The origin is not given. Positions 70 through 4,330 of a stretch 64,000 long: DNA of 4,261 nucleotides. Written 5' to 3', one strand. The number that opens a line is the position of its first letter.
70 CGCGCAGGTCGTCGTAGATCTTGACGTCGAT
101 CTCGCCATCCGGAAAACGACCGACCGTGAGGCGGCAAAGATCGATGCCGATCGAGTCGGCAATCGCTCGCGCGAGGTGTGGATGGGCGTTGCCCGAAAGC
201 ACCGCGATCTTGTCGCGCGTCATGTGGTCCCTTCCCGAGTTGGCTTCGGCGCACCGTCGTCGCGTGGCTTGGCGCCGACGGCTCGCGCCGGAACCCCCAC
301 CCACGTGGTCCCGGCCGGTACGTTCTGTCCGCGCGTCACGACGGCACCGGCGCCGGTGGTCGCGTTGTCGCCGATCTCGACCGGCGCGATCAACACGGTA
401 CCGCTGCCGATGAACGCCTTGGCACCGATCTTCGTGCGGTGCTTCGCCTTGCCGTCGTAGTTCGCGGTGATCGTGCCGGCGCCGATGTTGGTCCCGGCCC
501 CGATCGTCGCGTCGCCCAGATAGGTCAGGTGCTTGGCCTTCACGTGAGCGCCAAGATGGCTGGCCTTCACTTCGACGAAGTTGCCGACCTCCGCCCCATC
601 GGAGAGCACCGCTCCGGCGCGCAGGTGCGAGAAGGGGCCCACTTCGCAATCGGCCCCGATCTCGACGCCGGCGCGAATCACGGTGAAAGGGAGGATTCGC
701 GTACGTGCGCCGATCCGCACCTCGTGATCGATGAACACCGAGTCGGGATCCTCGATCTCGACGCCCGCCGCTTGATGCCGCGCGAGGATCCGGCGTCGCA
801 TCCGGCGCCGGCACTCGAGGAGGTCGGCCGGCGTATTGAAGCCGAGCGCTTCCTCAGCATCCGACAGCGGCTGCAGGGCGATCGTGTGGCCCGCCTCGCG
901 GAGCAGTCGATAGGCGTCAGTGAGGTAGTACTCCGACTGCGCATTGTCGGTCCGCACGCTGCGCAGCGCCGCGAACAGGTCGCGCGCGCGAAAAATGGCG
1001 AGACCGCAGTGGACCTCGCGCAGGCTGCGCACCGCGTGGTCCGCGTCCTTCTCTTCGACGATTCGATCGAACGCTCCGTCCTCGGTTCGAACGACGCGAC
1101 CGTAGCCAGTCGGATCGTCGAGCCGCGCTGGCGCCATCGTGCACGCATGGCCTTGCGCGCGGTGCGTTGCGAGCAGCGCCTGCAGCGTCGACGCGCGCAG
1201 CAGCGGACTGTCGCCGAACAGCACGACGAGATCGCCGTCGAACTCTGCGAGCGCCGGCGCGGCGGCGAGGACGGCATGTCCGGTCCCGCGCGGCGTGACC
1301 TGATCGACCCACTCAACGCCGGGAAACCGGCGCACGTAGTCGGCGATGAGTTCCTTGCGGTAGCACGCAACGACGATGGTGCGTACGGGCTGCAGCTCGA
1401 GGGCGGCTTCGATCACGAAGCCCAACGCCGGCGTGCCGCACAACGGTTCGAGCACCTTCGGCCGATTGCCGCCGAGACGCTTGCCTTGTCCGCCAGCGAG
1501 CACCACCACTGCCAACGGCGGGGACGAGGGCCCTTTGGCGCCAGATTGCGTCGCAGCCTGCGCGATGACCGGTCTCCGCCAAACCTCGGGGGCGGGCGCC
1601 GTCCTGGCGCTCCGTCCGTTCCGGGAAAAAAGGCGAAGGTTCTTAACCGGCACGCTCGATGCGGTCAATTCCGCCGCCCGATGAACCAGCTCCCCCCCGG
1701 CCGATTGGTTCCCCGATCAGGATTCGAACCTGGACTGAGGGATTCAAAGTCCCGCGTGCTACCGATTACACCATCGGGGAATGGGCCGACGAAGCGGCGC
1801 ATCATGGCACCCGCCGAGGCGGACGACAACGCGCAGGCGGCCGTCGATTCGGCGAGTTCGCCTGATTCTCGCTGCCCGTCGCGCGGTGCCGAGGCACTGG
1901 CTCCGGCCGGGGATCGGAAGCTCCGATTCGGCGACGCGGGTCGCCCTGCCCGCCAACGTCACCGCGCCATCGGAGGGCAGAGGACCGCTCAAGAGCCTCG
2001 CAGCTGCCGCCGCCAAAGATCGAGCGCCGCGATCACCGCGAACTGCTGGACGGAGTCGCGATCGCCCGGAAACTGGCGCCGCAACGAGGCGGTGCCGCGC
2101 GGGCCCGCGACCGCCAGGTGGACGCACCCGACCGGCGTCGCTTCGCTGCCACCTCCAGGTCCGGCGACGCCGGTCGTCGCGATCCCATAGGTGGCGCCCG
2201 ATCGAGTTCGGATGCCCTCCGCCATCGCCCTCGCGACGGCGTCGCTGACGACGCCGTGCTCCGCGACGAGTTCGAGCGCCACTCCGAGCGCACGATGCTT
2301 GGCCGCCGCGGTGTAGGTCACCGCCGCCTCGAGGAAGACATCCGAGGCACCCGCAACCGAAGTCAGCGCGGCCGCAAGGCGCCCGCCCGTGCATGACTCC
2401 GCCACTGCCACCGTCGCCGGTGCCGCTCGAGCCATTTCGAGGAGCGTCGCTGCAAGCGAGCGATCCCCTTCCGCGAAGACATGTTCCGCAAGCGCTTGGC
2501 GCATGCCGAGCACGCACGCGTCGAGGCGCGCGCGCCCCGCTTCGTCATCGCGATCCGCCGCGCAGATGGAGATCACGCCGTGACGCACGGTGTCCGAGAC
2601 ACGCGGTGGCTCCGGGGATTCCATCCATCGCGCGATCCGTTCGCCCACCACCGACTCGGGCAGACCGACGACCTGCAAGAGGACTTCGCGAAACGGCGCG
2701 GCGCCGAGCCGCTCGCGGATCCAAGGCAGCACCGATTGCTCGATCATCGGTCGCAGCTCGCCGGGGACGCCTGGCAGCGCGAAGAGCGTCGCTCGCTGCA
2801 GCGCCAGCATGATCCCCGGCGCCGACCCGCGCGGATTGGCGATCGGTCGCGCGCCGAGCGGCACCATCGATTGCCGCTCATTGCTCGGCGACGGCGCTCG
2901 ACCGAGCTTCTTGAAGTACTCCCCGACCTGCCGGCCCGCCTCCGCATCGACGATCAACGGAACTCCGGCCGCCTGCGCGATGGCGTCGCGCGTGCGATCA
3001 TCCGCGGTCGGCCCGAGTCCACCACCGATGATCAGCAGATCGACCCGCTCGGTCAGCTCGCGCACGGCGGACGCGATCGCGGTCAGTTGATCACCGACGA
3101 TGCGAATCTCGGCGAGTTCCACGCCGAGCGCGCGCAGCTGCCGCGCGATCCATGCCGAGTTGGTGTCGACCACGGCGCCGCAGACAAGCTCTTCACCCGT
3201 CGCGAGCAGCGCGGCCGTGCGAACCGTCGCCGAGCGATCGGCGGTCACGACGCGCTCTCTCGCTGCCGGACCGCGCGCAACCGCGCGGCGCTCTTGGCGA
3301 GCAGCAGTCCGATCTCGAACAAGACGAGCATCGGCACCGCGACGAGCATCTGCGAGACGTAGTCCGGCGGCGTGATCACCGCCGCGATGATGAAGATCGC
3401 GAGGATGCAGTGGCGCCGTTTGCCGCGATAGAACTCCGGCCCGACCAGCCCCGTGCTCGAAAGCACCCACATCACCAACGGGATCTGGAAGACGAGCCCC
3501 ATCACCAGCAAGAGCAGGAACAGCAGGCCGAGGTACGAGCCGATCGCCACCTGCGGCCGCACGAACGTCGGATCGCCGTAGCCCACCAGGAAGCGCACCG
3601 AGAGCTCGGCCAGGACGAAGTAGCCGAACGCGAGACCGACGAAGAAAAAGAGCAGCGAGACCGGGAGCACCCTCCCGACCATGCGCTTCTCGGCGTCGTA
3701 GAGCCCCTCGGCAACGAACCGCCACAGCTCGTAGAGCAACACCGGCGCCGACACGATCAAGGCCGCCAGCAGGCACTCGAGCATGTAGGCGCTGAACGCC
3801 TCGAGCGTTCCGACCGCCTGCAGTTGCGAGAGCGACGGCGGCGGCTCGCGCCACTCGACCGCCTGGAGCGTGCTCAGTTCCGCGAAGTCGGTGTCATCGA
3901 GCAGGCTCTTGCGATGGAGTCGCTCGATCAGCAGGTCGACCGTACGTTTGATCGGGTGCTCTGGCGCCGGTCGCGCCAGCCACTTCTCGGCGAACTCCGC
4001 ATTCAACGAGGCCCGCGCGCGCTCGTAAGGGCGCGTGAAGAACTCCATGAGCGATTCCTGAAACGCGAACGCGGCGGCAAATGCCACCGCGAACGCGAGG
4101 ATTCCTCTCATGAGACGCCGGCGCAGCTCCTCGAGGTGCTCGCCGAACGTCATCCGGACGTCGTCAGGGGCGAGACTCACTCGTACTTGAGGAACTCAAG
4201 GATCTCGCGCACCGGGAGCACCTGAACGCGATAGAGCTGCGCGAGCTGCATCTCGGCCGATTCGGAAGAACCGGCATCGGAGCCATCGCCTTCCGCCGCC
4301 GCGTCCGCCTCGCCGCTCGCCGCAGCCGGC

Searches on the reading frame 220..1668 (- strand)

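Call 43: search_protein_families(library=pfam, proteins=[window:220-1668:-], max_evalue=0.00001)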
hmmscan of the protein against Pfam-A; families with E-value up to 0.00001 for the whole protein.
window:220-1668:- (482 aa): 7 families
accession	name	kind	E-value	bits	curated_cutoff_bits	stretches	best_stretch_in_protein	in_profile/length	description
PF00132.30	Hexapep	-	1.6e-23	81.8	27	2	412-446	2-36/36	Bacterial transferase hexapeptide (six repeats)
PF12804.13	NTP_transf_3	-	1.5e-18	67.9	27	1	54-187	1-131/160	MobA-like NTP transferase domain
PF00483.29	NTP_transferase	-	2.2e-09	37.7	21.2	1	54-211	2-168/245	Nucleotidyl transferase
PF14602.12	Hexapep_2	-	8.4e-08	32.2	27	1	412-446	2-34/34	Hexapeptide repeat of succinyl-transferase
PF01128.25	IspD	-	2.4e-07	31.2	27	1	53-177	2-125/221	2-C-methyl-D-erythritol 4-phosphate cytidylyltransferase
PF25084.1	LbH_EIF2B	-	4.6e-07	30.2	54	0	310-397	15-101/105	EIF2B subunit epsilon LbH domain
PF02348.25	CTP_transf_3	-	5.6e-07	30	22.6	1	54-175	2-120/217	Cytidylyltransferase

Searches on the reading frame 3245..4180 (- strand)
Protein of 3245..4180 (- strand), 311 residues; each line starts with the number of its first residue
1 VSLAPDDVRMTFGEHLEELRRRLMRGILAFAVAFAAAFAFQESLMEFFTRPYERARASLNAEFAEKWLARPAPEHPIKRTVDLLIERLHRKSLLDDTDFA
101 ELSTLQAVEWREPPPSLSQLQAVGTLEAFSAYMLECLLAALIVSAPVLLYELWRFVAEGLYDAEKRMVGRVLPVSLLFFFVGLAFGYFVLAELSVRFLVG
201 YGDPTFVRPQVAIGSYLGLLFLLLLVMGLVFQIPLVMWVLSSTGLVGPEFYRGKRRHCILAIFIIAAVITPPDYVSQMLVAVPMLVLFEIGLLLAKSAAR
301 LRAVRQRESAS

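Call 43: search_protein_families(library=pfam, proteins=[window:3245-4180:-], max_evalue=0.00001)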
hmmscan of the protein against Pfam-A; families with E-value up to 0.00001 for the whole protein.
window:3245-4180:- (311 aa): 1 family
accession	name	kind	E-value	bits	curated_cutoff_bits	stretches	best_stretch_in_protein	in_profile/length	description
PF00902.23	TatC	-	5.6e-64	216.2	25.1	1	14-283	1-208/208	Sec-independent protein translocase protein (TatC)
